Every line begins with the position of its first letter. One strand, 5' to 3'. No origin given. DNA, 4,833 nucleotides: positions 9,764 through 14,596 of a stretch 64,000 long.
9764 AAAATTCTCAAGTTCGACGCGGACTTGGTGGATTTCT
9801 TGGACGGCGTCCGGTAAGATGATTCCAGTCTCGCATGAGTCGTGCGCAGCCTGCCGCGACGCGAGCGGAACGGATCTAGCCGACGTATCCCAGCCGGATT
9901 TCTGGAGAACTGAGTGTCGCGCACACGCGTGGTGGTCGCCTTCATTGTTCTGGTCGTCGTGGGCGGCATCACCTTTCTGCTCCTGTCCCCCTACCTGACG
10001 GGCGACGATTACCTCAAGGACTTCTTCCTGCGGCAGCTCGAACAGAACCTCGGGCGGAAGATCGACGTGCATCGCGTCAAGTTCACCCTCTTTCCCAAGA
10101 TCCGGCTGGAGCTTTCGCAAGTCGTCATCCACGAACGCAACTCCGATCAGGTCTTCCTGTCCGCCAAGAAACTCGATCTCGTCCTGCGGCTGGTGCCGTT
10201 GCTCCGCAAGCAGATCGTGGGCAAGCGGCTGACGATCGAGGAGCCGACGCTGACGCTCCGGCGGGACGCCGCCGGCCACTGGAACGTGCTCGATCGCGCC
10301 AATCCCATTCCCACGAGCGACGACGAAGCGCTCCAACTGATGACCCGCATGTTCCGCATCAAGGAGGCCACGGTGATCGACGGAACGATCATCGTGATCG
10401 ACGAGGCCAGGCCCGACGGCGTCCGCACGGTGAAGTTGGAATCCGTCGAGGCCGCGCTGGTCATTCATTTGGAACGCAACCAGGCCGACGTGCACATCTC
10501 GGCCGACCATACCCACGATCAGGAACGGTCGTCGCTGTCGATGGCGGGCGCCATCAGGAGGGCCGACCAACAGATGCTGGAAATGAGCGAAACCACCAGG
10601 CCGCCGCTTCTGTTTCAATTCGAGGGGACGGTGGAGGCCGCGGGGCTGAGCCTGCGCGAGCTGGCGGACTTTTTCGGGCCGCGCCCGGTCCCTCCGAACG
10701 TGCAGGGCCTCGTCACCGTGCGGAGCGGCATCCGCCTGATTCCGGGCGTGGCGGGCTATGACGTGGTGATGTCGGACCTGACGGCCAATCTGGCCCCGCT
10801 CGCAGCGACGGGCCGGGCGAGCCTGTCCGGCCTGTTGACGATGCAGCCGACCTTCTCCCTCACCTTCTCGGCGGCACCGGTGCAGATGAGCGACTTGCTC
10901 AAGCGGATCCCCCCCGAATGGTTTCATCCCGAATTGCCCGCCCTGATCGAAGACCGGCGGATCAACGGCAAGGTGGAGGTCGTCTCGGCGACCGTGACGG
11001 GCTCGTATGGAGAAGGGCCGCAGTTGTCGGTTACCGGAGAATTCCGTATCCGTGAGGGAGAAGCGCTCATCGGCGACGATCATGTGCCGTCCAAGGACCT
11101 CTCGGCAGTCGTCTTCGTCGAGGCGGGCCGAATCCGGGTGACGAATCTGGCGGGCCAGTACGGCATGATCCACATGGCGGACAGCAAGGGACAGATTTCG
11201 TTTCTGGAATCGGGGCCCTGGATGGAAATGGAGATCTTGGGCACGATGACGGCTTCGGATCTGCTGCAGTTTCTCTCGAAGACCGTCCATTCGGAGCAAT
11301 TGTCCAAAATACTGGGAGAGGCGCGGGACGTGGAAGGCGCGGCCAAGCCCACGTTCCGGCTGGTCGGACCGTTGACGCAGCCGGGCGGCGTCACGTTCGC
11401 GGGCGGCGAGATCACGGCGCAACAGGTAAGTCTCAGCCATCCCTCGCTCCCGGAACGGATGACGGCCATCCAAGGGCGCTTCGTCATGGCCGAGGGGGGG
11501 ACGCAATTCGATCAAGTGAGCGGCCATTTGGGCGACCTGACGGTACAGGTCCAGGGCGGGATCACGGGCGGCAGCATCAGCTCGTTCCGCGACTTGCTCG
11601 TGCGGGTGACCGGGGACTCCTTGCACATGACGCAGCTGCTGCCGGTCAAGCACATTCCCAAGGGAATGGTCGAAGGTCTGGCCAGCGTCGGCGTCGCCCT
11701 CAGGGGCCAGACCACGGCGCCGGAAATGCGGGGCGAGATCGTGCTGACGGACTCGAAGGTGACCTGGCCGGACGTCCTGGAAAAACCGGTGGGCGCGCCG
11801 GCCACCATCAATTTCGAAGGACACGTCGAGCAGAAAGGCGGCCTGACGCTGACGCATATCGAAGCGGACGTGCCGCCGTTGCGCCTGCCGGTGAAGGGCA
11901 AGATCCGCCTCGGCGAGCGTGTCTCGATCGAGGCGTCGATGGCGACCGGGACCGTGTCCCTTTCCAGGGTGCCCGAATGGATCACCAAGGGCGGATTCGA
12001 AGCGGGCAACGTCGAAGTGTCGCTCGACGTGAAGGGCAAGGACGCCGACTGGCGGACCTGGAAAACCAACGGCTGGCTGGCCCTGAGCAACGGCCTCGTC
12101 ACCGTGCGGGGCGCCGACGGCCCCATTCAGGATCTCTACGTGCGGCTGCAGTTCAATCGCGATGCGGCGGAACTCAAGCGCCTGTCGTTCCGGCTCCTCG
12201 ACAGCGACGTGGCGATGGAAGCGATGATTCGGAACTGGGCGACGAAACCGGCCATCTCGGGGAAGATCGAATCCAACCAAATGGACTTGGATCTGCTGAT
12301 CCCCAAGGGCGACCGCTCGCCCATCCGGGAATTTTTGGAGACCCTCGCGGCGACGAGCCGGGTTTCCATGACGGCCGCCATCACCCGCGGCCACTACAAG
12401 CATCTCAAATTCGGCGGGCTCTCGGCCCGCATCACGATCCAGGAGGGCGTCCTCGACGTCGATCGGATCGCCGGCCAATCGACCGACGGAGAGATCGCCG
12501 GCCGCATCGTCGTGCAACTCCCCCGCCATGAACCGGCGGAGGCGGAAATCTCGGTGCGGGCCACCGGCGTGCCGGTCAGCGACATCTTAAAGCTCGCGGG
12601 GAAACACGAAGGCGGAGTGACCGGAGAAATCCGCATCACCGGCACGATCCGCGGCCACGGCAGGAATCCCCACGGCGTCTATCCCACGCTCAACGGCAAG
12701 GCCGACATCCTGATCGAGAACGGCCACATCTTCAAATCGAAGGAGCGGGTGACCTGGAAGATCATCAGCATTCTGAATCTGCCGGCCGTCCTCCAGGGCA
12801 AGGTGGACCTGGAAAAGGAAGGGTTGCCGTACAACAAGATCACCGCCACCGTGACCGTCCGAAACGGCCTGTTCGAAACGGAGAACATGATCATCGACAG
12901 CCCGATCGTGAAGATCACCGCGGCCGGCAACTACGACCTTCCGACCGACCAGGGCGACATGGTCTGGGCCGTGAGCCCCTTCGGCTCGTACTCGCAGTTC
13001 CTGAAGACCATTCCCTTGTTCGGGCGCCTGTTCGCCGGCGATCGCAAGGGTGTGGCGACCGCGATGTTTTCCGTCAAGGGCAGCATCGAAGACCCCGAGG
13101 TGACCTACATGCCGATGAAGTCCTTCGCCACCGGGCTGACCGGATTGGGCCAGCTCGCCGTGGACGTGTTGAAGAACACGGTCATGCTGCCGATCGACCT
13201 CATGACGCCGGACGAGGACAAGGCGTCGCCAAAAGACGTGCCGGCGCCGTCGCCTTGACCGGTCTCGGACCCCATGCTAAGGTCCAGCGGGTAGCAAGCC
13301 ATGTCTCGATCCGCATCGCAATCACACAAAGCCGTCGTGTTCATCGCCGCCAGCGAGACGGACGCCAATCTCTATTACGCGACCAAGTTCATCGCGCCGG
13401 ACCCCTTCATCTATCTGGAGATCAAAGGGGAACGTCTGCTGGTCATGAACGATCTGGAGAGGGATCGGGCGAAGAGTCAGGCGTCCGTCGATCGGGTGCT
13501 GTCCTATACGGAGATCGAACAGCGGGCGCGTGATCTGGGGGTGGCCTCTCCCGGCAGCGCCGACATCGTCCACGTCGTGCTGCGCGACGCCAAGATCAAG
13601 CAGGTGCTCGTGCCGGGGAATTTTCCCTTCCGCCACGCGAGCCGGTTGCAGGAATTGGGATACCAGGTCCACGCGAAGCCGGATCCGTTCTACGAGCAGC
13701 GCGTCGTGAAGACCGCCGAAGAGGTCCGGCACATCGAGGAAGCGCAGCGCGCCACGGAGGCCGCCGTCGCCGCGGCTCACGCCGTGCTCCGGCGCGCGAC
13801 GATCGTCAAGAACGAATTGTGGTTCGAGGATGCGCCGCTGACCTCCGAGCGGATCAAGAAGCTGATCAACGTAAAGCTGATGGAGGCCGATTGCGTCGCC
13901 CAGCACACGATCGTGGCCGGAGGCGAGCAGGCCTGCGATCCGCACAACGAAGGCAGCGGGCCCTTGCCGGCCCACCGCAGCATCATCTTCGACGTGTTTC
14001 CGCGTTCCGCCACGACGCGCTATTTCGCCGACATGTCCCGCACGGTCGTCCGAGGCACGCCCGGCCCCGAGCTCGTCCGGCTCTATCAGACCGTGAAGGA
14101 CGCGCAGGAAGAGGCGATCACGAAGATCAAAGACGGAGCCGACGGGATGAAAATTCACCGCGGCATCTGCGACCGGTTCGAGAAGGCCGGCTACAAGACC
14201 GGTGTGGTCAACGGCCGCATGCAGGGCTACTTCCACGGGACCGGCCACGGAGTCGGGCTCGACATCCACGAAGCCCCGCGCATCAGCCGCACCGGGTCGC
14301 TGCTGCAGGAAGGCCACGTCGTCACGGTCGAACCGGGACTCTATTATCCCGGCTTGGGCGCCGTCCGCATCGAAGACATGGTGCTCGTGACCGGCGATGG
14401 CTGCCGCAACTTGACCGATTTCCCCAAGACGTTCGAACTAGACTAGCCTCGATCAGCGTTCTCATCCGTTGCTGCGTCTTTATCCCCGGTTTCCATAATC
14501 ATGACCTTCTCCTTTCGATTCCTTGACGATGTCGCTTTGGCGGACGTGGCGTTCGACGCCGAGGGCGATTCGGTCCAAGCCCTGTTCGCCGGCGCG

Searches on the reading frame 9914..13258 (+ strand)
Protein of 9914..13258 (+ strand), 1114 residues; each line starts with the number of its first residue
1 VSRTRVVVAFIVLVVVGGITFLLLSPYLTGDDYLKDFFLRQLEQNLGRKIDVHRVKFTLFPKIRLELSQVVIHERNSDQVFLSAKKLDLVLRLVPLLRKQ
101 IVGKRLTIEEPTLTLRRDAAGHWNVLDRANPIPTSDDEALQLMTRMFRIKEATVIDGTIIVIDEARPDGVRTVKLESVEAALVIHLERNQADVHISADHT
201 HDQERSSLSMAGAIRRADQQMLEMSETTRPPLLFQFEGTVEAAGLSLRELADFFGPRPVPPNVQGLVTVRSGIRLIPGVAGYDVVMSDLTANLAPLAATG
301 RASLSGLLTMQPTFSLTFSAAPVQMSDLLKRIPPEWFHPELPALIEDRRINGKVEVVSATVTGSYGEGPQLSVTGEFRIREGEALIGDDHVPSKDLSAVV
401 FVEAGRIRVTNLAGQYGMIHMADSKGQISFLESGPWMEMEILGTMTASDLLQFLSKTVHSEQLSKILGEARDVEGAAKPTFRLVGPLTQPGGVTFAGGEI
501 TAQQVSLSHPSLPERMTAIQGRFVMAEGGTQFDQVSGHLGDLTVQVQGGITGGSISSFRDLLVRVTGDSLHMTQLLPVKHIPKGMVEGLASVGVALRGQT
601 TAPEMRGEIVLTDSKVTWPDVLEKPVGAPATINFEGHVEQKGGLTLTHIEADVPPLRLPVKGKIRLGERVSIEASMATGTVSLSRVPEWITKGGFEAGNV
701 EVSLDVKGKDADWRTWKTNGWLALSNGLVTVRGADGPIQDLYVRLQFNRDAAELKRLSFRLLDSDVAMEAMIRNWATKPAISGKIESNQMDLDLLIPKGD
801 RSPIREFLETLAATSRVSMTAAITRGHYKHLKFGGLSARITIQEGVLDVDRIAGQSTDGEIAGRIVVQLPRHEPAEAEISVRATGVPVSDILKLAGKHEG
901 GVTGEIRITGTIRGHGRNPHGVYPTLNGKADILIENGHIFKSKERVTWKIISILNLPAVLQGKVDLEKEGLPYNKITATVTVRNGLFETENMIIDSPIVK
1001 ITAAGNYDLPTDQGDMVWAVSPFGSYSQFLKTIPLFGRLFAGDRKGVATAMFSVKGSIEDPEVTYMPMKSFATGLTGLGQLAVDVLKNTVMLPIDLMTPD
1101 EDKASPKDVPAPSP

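Call 86: search_protein_families(library=pfam, proteins=[window:9914-13258:+], max_evalue=0.00001)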
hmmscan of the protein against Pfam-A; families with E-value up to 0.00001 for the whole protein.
window:9914-13258:+ (1114 aa): 3 families
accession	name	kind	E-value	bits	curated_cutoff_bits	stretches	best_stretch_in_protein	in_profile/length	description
PF13116.12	YhdP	-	1.8e-34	119.4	46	1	288-1063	449-1224/1224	YhdP protein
PF05170.20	AsmA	-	5.5e-22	78.8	29.8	2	6-126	11-128/607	AsmA family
PF05359.17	DUF748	-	2.8e-17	62.5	50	1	4-255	15-236/1037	Domain of Unknown Function (DUF748)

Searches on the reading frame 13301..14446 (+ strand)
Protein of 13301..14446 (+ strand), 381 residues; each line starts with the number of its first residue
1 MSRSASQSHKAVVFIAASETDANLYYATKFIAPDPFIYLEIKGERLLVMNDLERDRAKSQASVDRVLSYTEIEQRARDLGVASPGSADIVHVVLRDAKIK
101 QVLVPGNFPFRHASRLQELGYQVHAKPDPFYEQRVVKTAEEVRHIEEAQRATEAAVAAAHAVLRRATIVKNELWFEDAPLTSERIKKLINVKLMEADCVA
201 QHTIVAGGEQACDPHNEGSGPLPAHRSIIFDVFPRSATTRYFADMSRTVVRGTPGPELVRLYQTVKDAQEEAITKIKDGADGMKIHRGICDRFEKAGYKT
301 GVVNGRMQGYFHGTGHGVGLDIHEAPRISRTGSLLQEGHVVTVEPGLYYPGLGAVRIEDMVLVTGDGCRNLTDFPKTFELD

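Call 41: search_protein_families(library=pfam, proteins=[window:13301-14446:+], max_evalue=0.001)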
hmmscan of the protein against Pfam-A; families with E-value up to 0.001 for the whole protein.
window:13301-14446:+ (381 aa): 1 family
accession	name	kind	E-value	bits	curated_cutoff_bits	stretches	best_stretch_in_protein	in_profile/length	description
PF00557.29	Peptidase_M24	-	3.2e-45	154.9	23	1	144-364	2-207/208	Metallopeptidase family M24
